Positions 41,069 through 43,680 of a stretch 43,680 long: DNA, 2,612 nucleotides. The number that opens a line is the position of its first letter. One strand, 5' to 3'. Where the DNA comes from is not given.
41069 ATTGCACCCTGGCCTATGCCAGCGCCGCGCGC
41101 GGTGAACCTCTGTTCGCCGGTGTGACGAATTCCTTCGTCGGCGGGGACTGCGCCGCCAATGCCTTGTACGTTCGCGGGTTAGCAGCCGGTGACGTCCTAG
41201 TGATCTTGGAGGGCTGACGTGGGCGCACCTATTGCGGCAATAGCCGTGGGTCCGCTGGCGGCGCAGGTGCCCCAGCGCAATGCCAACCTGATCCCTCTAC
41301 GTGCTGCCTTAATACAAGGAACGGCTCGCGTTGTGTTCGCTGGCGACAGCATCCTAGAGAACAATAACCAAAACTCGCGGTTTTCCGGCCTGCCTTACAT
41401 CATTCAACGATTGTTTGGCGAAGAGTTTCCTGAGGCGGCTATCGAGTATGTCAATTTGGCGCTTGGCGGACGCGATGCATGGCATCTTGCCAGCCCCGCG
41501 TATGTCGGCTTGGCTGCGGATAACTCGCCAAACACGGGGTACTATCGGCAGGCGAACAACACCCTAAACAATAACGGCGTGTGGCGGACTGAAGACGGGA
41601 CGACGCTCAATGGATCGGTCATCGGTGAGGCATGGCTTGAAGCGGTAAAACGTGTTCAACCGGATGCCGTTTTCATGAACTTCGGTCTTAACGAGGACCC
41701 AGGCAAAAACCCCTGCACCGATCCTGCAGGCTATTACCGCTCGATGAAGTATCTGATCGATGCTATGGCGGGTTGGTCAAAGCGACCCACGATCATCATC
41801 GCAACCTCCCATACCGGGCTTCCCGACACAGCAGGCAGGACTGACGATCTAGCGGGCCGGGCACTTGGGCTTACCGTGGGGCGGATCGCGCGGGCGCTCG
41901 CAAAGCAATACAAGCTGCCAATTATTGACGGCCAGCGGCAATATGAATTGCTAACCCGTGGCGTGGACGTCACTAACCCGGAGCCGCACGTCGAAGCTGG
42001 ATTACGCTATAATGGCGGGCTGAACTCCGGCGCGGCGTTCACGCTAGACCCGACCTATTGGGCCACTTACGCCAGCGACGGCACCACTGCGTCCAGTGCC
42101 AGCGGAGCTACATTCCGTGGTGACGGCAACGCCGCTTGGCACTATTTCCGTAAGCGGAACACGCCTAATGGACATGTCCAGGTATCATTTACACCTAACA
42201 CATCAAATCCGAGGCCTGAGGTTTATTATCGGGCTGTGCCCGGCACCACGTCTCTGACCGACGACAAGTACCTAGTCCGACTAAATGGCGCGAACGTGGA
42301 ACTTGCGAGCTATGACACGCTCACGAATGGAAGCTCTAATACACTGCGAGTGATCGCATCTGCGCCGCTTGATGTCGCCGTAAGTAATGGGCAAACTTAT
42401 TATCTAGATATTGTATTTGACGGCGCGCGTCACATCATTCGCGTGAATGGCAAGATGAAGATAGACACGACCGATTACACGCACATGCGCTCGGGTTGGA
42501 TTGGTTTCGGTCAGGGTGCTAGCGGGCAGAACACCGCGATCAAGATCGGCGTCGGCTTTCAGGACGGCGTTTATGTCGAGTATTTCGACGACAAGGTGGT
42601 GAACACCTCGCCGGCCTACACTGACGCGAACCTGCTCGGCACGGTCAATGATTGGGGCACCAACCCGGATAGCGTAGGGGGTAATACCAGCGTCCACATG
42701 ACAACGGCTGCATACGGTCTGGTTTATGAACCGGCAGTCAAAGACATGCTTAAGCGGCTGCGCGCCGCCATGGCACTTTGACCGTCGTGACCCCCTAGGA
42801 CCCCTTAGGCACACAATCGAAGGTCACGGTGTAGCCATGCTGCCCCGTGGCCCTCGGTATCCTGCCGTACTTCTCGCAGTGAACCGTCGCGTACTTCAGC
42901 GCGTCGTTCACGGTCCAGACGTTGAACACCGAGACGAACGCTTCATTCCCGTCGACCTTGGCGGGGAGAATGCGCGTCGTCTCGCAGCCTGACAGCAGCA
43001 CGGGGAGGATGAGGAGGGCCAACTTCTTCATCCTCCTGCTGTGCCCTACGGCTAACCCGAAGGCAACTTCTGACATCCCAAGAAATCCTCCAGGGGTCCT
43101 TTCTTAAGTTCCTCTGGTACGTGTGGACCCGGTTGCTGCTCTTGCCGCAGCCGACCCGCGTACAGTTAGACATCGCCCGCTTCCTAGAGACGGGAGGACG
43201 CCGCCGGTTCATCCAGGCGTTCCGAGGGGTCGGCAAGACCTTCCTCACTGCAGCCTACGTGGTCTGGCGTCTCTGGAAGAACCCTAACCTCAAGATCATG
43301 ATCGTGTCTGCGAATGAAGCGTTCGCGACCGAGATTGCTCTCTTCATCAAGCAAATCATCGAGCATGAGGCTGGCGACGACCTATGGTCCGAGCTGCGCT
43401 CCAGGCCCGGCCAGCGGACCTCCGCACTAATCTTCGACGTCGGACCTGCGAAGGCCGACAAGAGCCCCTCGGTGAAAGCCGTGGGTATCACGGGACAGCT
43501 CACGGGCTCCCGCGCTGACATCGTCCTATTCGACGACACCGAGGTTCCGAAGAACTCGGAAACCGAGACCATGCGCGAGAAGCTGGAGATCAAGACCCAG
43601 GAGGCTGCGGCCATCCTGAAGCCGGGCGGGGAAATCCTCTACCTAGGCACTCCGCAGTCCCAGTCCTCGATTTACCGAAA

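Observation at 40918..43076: Lower-GC cargo island between terS and terL: unknown protein, SGNH esterase-lectin fusion and a reverse-strand lipoprotein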

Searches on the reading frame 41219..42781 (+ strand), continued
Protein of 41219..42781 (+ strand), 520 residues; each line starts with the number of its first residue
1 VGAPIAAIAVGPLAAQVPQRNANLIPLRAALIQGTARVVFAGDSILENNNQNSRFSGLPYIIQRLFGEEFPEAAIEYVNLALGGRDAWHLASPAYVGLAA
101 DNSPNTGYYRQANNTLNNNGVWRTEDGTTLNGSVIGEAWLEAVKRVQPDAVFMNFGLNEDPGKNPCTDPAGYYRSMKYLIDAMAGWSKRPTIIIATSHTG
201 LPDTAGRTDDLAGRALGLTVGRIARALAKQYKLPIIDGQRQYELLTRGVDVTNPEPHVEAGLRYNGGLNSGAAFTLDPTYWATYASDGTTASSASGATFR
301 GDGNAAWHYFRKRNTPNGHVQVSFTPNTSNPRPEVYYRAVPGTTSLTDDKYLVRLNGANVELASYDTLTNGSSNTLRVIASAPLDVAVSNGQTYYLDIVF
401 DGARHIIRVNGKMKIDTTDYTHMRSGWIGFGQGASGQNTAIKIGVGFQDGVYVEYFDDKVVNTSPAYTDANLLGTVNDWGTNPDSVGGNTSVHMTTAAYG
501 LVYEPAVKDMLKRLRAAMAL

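Call 58: fold_search(model_id=the predicted structure, library=viral)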
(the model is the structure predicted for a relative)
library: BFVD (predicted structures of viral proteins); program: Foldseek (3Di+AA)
matches with E <= 10: 1578; with E <= 0.001: 432
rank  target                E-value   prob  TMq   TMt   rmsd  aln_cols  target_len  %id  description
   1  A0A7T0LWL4            1.3e-20  1.00  0.55  0.32   6.6       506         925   13  Tail spike protein [Pectobacterium phage Possum]
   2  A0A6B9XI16            9.5e-19  1.00  0.56  0.44   5.7       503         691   14  SGNH hydrolase-type esterase domain-containing protein [Escherichia phage anhysbys]
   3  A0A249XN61            8.4e-15  1.00  0.29  0.28  19.8       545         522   12  Minor tail protein [Arthrobacter phage GurgleFerb]
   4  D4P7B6                2.4e-11  1.00  0.28  0.27  17.5       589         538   13  Tail fiber protein [Rhodococcus phage ReqiPepy6]
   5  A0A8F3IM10            8.4e-11  1.00  0.24  0.22  16.1       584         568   13  Hydrolase [Arthrobacter phage Persistence]
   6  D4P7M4                2.0e-10  1.00  0.25  0.17  26.2       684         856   10  Tail fiber protein [Rhodococcus phage ReqiPoco6]
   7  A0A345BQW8            5.6e-10  1.00  0.28  0.20  25.0       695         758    9  (no name in the UniProt tables at hand)
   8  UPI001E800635         1.9e-09  1.00  0.27  0.34   4.2       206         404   12  (no name look-up for this kind of identifier)
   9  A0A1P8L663            3.8e-09  1.00  0.29  0.27  24.0       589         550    9  Tail spike protein [Pectobacterium phage PP99]
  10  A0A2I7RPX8            6.3e-09  1.00  0.24  0.16  26.1       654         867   11  (no name in the UniProt tables at hand)
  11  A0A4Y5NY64            7.1e-09  1.00  0.28  0.38  22.9       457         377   12  (no name in the UniProt tables at hand)
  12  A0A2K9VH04            8.9e-09  1.00  0.24  0.16  27.6       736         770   11  Minor tail protein [Gordonia phage Beenie]
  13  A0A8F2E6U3            1.0e-08  1.00  0.26  0.41   5.0       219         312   13  Uncharacterized protein [Streptomyces phage TunaTartare]
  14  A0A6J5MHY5            1.5e-08  1.00  0.24  0.57   5.4       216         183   16  Uncharacterized protein [uncultured Caudovirales phage]
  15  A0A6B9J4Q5            1.7e-08  1.00  0.26  0.22   6.3       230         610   13  (no name in the UniProt tables at hand)
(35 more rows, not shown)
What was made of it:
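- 41219..42781 (+): 520-aa anchorless SGNH esterase with an inserted CBM66-like beta-sandwich. Foldseek best matches are the Pectobacterium phage Possum tail spike (E 1.3e-20) and the Escherichia phage anhysbys SGNH protein (E 9.5e-19) (call 58).
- On Phage esterase tail spike / receptor-binding protein: Foldseek against BFVD: tail spike of phage Possum, E 1.3e-20 over 506 columns (call 58).
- The best whole-protein structural matches are phage tail spikes (call 58).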

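Call 59: search_solved_structures(query=A2, max_evalue=0.01, show_alignments=2)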
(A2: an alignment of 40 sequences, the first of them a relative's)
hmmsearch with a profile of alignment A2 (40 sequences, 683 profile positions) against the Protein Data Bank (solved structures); distinct sequences matched with E-value up to 0.01: 22.
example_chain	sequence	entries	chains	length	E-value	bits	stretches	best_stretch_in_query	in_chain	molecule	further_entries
6hfz_A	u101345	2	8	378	2.3e-09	39.8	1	125-185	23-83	GDSL-like protein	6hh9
4azz_A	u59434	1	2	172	4.6e-09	38.8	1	346-501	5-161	LEVANASE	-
4b1l_A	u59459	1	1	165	5.8e-09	38.5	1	346-500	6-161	LEVANASE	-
4b1m_A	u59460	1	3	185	6.5e-09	38.3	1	346-500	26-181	LEVANASE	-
4iyj_A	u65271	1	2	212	2.9e-06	29.6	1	234-321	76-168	GDSL-like protein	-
7ddy_D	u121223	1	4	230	1.2e-05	27.6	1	233-322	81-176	G-D-S-L family lipolytic protein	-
8gkd_A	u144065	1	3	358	2.8e-05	26.3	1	241-323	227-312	SGNH hydrolase-type esterase domain-containing protein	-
8gld_A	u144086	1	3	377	2.9e-05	26.3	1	241-323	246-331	SGNH hydrolase-type esterase domain-containing protein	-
4hf7_A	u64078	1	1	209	0.00018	23.6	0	233-319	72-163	Putative acylhydrolase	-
3rjt_A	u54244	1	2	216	0.00096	21.3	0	229-327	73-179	Lipolytic protein G-D-S-L family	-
5jd3_A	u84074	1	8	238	0.0019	20.3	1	178-327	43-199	LAE5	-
7toj_A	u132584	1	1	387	0.0022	20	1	136-184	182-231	SGNH/GDSL hydrolase family protein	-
4ppy_A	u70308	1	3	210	0.0024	19.9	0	233-322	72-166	Putative acylhydrolase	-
1yzf_A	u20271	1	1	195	0.0025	19.9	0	235-323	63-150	lipase/acylhydrolase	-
9hi5_A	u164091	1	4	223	0.0027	19.8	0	136-151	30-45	GDSL-like protein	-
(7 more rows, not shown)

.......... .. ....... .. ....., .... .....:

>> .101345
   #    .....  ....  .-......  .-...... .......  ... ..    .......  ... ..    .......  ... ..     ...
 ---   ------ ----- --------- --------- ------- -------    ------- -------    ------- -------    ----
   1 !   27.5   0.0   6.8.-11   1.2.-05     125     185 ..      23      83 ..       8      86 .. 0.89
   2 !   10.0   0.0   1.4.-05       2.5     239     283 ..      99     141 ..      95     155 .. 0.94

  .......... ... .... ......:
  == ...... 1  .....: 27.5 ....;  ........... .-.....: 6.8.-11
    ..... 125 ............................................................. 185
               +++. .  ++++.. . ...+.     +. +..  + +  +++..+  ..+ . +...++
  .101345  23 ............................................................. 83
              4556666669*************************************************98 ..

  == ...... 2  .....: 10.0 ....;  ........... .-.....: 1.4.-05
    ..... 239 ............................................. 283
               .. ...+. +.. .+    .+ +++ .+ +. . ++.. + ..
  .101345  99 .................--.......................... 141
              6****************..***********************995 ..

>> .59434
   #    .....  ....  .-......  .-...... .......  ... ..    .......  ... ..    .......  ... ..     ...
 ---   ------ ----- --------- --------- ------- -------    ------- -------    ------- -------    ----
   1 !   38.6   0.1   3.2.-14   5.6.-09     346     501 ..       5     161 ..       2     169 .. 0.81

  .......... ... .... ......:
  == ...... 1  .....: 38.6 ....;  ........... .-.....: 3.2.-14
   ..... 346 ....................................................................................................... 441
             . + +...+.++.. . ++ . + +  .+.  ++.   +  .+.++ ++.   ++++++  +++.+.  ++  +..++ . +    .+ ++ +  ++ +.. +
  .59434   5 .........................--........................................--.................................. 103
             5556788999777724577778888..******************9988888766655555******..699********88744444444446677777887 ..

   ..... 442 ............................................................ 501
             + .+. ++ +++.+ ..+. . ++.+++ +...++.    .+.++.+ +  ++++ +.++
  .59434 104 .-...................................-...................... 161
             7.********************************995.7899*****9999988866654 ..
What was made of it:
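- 41291..41959 (+): SGNH domain, first part (blocks I-III: S44 at 41348-41350, G84 at 41468-41470, N158 at 41690-41692). Profile hit to the acetyl-mannan esterase CEX, 6hfz, E 2.3e-9 (call 59).
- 41963..42598 (+): Inserted beta-sandwich (aa 249-460), CBM66 / ConA-like lectin fold. Profile hit to the CBM66 levanase module, E 4.6e-9 (call 59).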

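Call 85: search_protein_families(library=padloc, proteins=[window:41219-42781:+], max_evalue=0.1)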
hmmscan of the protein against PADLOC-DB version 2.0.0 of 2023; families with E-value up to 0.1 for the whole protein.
window:41219-42781:+ (520 aa): 0 families

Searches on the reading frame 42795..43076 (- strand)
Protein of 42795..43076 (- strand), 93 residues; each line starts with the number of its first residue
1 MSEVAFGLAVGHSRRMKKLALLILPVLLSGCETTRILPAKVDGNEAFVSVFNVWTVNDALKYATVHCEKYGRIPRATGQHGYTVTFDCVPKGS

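Call 7: search_protein_families(library=pfam, proteins=[window:42795-43076:-], max_evalue=0.1)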
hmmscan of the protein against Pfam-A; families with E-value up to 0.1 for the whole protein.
window:42795-43076:- (93 aa): 0 families

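Call 8: search_protein_families(library=phrogs, proteins=[window:42795-43076:-], max_evalue=0.1)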
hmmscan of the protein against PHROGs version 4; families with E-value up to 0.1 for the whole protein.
window:42795-43076:- (93 aa): 3 families
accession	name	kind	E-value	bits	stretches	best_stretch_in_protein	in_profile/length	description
phrog_1119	-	moron, auxiliary metabolic gene and host takeover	0.0023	19.3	1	16-62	1-53/78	Cor superinfection exclusion protein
phrog_902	-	unknown function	0.034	15.5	1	13-83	6-74/118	-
phrog_456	-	lysis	0.038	14.7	1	13-36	8-31/102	Rz-like spanin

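Call 10: search_dna_similar(query=window:42795-43031:-, collection=phages, mode=protein, max_evalue=0.1, max_rows=30)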
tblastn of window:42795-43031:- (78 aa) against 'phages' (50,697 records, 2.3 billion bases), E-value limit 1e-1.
No match.

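Call 27: search_protein_families(library=ncbifam, proteins=[window:42795-43076:-], max_evalue=0.1)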
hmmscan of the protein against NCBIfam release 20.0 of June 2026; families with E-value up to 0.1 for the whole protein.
window:42795-43076:- (93 aa): 2 families
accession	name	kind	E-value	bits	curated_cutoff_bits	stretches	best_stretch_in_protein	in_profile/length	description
NF008475.0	PRK11372.1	equivalog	0.0051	16.8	168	1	15-35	2-22/109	C-type lysozyme inhibitor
NF045606.1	lipo_J517_1871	equivalog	0.02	14.9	60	1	16-71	1-59/133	J517_1871 family lipoprotein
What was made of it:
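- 42795..43076 (-): Lipoprotein gene. The short form starts at ATG 43031 (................, lipid-modified Cys at 42984-42986); the long form starts at ATG 43076. Only weak family hits, and these fall largely (Cor) or wholly (PRK11372) on the signal peptide (Cor phrog_1119 E 0.0023; calls 8, 27).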

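Call 29: find_homologous_proteins(query=window:42795-43031:-, max_evalue=0.01)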
Query window:42795-43031:- (78 aa): 2 proteins with E <= 0.01 among 5 candidates.
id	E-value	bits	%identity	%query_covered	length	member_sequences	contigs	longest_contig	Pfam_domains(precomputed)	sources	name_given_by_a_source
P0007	3.5e-46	172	100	100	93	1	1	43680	-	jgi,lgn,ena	-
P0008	4.5e-19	86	54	97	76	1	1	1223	-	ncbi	-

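Call 32: find_encoding_contigs(protein=P0008, flank=10000)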
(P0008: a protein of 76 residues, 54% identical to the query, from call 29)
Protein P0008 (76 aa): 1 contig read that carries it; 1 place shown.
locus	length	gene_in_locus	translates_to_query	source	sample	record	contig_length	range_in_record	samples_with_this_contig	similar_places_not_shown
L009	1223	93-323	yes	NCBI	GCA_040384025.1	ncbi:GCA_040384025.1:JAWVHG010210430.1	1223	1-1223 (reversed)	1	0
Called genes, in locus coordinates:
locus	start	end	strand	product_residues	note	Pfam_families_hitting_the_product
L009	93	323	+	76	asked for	-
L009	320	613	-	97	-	PF11123:DNA_Packaging_2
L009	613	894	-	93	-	-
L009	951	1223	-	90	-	?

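Call 84: find_related_loci(query=A6, collection=viral_contigs, flank=5000)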
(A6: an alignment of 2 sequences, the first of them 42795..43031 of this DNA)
Query A6 (78 aa) in viral_contigs; peptide patterns used: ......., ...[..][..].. (x = any residue, [..] = any of these).
43 stretches matched a pattern, but none encodes a relative of the query by tblastn (E <= 1e-3).

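Call 85: search_protein_families(library=padloc, proteins=[window:42795-43076:-], max_evalue=0.1)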
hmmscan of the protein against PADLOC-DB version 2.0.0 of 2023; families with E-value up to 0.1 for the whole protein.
window:42795-43076:- (93 aa): 0 families

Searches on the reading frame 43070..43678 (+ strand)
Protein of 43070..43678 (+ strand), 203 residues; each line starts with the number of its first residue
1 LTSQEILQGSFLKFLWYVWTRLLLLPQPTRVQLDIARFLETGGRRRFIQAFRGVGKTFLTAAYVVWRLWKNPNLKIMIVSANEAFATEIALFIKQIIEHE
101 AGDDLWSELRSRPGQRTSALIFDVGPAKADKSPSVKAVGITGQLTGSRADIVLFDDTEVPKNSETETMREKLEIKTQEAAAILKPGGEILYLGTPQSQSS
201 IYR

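Call 86: find_related_loci(query=window:43070-43678:+, collection=viral_contigs, flank=5000)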
Query window:43070-43678:+ (203 aa) in viral_contigs; peptide patterns used: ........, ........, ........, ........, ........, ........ (x = any residue, [..] = any of these).
46 stretches matched a pattern; 38 encode a relative of the query (tblastn E <= 1e-3); 38 distinct loci.
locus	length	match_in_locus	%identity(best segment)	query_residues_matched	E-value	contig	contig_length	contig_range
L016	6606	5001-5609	92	1-203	4e-125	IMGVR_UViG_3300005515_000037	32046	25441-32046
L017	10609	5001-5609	92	1-203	4e-125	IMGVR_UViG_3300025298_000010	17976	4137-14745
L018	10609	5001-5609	90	1-203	4e-122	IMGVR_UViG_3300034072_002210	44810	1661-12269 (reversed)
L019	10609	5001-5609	88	1-203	1e-118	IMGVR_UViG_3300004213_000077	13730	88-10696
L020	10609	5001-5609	88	1-203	1e-118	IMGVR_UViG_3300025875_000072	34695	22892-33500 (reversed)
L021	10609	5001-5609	86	1-203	1e-115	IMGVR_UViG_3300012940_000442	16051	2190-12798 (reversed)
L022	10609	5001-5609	84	1-203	6e-114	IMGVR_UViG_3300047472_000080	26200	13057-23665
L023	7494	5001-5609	84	1-203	2e-112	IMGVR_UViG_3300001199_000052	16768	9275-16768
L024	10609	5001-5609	82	1-203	1e-112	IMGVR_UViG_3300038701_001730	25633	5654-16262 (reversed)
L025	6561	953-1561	81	1-203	2e-111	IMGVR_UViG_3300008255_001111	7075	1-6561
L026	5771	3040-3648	81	1-203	3e-111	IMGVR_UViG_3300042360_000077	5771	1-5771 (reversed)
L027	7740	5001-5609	81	1-203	3e-111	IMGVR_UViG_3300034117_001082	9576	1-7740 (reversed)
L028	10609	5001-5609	81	1-203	3e-111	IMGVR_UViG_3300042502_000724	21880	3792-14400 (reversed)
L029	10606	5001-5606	81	2-203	3e-110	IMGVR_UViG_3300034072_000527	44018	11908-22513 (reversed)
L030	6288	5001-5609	81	1-203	2e-110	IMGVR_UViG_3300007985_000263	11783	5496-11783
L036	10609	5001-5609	77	1-203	3e-104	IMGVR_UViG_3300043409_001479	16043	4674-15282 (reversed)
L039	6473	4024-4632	76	1-203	4e-102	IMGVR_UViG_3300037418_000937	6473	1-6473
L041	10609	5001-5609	75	1-203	3e-101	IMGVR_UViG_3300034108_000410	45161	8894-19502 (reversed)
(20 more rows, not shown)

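Call 109: search_protein_families(library=pfam, proteins=[L022:3338-4735:+, L019:1041-3332:+, L019:3340-4944:+, L018:3588-4784:+, L039:3005-3976:+, L036:4036-4989:+, L041:4255-4992:+, L021:4618-5007:-], max_evalue=0.01)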
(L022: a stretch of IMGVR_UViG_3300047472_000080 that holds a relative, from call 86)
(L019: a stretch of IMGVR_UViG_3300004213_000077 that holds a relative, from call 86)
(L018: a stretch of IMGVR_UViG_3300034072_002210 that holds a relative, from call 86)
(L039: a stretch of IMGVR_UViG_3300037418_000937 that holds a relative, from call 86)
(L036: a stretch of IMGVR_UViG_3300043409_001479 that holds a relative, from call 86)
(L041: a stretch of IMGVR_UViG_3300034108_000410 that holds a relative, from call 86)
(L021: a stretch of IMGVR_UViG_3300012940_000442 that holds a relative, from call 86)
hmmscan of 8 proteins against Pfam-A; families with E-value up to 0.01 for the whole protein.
L022:3338-4735:+ (465 aa): 0 families

L019:1041-3332:+ (763 aa): 2 families
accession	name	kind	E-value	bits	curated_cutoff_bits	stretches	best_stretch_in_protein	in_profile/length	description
PF19586.5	DUF6093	-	0.0062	17.3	27.9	1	378-468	18-104/117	Family of unknown function (DUF6093)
PF13754.12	Big_3_4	-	0.0095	16.3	27.3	0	217-257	9-49/106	Domain of unknown function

L019:3340-4944:+ (534 aa): 0 families

L018:3588-4784:+ (398 aa): 0 families

L039:3005-3976:+ (323 aa): 0 families

L036:4036-4989:+ (317 aa): 1 family
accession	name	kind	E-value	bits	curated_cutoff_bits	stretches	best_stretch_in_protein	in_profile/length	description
PF01391.23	Collagen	-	3.7e-15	55.9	27.2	3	54-109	4-59/60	Collagen triple helix repeat (20 copies)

L041:4255-4992:+ (245 aa): 0 families

L021:4618-5007:- (129 aa): 0 families
